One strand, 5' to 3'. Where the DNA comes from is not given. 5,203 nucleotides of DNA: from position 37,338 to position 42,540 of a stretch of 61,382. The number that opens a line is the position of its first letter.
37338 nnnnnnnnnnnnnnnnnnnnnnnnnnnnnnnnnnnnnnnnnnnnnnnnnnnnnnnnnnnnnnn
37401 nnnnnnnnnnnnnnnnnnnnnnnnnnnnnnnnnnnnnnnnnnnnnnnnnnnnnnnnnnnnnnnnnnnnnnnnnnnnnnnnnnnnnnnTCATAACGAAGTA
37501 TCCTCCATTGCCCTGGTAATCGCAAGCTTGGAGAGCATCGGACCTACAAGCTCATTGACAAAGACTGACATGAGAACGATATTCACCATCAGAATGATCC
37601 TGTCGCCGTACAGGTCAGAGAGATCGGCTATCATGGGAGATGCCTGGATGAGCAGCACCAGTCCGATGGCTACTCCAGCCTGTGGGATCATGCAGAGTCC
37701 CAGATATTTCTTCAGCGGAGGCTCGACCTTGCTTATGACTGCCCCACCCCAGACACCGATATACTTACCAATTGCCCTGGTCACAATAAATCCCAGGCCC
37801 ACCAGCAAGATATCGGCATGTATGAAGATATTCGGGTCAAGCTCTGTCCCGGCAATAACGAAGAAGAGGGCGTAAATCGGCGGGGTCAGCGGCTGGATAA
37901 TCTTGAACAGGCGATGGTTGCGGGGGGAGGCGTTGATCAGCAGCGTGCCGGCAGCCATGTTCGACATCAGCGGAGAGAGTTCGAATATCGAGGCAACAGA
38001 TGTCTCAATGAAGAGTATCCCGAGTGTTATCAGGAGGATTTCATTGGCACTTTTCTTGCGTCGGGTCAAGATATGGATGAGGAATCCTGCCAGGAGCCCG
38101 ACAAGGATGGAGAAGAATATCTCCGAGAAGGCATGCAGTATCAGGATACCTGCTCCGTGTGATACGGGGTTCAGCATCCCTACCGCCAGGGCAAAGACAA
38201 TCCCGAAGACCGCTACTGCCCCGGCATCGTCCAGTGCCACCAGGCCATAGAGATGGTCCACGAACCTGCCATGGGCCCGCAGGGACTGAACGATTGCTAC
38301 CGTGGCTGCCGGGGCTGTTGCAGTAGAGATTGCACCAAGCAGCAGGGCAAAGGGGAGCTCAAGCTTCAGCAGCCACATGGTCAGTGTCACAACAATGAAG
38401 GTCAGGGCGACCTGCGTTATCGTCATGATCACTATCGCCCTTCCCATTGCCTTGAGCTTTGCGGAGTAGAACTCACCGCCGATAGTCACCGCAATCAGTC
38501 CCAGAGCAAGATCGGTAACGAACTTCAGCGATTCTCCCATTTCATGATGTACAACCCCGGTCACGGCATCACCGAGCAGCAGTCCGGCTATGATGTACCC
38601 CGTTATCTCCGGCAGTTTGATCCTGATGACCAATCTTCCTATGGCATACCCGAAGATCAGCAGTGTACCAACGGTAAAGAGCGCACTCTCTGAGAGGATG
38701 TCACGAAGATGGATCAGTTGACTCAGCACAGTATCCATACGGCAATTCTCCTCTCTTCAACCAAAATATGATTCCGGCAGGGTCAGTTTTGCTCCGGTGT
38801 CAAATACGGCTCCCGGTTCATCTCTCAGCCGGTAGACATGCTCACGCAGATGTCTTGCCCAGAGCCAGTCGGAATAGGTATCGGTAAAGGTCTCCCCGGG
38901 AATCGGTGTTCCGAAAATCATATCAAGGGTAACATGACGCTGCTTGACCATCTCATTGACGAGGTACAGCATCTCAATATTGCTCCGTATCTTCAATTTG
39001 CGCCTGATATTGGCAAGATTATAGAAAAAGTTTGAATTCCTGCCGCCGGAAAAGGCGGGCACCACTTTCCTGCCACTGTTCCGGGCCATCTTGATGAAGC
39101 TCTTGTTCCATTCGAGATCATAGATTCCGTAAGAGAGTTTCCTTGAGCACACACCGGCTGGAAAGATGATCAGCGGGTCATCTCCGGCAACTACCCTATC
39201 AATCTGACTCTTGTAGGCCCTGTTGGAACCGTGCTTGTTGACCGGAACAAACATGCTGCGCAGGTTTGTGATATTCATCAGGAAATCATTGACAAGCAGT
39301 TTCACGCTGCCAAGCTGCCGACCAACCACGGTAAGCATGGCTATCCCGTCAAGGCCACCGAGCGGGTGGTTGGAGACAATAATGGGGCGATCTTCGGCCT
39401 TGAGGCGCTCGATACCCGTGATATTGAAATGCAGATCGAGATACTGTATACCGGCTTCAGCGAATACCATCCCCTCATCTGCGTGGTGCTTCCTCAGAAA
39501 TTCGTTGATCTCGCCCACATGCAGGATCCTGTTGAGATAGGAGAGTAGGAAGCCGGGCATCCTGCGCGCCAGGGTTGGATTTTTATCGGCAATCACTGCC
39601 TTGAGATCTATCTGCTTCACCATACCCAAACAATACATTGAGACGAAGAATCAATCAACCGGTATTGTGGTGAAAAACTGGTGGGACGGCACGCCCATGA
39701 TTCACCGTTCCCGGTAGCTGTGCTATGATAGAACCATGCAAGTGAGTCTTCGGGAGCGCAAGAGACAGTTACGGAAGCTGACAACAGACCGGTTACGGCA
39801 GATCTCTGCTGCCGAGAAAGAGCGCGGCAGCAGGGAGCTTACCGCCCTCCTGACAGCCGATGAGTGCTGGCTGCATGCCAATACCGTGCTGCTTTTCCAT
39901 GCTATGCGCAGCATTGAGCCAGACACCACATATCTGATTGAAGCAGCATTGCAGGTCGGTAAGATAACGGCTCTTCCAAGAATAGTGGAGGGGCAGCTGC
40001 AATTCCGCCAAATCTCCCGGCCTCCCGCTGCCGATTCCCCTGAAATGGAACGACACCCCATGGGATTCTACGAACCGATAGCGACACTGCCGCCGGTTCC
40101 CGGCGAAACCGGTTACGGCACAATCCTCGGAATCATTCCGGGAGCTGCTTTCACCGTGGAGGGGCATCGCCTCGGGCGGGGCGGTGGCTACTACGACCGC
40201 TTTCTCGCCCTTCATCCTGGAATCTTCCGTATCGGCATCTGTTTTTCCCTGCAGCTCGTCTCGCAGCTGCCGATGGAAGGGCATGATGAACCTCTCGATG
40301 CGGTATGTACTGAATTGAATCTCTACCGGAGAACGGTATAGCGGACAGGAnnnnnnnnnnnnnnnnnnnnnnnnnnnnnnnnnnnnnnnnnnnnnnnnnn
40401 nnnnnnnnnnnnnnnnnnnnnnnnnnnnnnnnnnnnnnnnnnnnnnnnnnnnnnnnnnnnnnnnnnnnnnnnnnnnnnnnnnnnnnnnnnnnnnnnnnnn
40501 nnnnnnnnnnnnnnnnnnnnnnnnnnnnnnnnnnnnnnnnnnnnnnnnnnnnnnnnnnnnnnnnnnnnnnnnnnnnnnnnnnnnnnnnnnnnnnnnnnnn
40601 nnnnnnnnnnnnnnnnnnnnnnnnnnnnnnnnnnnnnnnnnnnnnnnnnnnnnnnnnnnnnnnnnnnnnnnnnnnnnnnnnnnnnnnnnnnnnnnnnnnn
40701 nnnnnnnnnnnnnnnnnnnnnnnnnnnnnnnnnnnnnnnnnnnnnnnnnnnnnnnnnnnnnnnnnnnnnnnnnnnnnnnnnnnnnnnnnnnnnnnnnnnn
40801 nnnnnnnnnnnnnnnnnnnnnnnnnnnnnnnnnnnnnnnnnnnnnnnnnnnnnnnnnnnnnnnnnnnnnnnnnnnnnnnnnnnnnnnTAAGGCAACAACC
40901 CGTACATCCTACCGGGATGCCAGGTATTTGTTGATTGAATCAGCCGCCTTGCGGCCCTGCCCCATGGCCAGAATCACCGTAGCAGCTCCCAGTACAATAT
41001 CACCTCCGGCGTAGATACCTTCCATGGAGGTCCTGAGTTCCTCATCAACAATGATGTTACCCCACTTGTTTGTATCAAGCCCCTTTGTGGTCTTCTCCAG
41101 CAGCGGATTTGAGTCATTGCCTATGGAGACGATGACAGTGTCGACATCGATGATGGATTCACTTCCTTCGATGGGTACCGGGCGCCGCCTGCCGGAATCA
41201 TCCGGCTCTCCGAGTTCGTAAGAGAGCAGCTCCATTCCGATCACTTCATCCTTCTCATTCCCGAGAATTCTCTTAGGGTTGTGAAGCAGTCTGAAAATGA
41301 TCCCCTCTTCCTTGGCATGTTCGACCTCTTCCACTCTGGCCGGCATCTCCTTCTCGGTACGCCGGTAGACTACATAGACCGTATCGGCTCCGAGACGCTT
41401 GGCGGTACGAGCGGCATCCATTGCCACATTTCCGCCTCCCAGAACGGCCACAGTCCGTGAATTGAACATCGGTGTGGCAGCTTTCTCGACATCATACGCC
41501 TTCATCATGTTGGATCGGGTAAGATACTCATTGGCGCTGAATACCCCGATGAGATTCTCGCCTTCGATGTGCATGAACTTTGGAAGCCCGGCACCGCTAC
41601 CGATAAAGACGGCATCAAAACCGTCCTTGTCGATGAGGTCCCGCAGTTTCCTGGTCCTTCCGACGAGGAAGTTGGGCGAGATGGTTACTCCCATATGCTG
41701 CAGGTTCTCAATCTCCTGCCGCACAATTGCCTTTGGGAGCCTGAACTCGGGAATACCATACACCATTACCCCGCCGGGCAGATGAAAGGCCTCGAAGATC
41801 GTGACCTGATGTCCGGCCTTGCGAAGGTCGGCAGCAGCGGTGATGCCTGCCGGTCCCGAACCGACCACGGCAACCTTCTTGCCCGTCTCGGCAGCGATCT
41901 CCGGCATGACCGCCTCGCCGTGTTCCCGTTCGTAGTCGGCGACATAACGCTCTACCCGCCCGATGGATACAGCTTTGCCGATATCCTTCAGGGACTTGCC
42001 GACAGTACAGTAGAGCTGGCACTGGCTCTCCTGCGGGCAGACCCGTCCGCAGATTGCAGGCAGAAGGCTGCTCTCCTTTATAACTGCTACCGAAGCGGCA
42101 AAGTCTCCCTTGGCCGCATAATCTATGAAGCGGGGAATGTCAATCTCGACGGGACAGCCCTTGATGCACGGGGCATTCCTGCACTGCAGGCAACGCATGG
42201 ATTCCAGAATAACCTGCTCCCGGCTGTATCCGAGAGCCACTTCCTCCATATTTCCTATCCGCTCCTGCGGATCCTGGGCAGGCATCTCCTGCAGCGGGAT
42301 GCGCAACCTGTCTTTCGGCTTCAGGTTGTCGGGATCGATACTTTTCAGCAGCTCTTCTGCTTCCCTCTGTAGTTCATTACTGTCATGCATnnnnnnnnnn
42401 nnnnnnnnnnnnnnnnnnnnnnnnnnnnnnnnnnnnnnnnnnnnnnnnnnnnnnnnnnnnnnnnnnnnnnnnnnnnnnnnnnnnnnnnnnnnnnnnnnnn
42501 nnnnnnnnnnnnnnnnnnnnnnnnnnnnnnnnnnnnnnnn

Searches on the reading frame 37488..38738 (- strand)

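Call 71: search_protein_families(library=pfam, proteins=[window:37488-38738:-], max_evalue=0.000001)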
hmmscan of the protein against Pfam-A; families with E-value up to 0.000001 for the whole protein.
window:37488-38738:- (416 aa): 1 family
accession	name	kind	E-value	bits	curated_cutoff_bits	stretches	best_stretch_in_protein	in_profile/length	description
PF00999.27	Na_H_Exchanger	-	3.5e-32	112.1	26.2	1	31-395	8-365/375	Sodium/hydrogen exchanger, transmembrane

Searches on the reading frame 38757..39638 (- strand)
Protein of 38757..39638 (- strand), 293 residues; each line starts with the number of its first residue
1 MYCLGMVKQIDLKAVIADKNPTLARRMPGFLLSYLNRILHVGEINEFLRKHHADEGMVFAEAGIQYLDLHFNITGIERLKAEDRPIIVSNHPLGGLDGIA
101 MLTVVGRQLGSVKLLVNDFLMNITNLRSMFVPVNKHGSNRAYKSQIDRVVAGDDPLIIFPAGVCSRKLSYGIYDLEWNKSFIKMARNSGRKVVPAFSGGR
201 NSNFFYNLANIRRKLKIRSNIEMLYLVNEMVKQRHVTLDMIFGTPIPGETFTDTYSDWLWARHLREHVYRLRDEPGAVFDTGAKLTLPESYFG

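Call 71: search_protein_families(library=pfam, proteins=[window:38757-39638:-], max_evalue=0.000001)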
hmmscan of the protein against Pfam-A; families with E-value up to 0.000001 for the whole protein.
window:38757-39638:- (293 aa): 2 families
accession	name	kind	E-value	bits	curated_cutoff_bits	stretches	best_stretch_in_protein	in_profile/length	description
PF19576.4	Acyltransf_2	-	1.5e-61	208.1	27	1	15-256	2-244/266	Acyltransferase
PF01553.26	Acyltransferase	-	3.1e-08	33.9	23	1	71-195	2-129/132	Acyltransferase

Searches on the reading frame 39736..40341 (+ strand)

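Call 71: search_protein_families(library=pfam, proteins=[window:39736-40341:+], max_evalue=0.000001)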
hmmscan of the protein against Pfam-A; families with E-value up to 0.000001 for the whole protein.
window:39736-40341:+ (201 aa): 1 family
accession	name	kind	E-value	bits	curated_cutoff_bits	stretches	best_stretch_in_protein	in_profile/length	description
PF01812.26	5-FTHF_cyc-lig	-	8.8e-32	110.9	27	1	9-193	1-186/186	5-formyltetrahydrofolate cyclo-ligase family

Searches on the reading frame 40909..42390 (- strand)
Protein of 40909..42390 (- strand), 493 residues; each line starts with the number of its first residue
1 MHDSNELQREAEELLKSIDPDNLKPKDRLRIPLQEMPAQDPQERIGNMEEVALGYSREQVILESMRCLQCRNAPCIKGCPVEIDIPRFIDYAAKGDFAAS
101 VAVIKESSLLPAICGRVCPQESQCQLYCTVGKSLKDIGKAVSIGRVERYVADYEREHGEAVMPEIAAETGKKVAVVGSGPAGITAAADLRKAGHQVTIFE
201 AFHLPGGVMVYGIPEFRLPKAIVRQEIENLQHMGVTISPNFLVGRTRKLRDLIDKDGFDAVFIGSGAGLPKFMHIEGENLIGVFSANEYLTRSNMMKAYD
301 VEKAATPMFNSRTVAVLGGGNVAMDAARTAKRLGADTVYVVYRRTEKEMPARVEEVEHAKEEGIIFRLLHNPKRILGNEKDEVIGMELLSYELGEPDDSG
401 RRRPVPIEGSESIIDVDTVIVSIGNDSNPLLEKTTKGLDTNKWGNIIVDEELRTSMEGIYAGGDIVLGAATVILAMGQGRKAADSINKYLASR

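Call 71: search_protein_families(library=pfam, proteins=[window:40909-42390:-], max_evalue=0.000001)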
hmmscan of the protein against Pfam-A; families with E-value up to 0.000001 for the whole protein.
window:40909-42390:- (493 aa): 7 families
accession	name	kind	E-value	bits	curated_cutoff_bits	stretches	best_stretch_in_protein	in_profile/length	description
PF07992.20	Pyr_redox_2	-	9.2e-39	134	26.1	1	171-479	1-291/291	Pyridine nucleotide-disulphide oxidoreductase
PF14691.11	Fer4_20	-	8.4e-38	129.1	25.8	1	45-158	2-112/113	Dihydroprymidine dehydrogenase domain II, 4Fe-4S cluster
PF00070.33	Pyr_redox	-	4.7e-13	49.9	22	0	314-387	2-78/82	Pyridine nucleotide-disulphide oxidoreductase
PF01262.27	AlaDh_PNT_C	-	7.8e-09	35.7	23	0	285-347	4-64/214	Alanine dehydrogenase/PNT, C-terminal domain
PF12831.13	FAD_oxidored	-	4.1e-08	33.4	27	0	173-212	2-41/416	FAD dependent oxidoreductase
PF13738.12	Pyr_redox_3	-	6.2e-08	32.7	30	0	301-349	155-201/305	Pyridine nucleotide-disulphide oxidoreductase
PF13450.12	NAD_binding_8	-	3.1e-07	31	21.9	1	175-209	1-35/68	NAD(P)-binding Rossmann-like domain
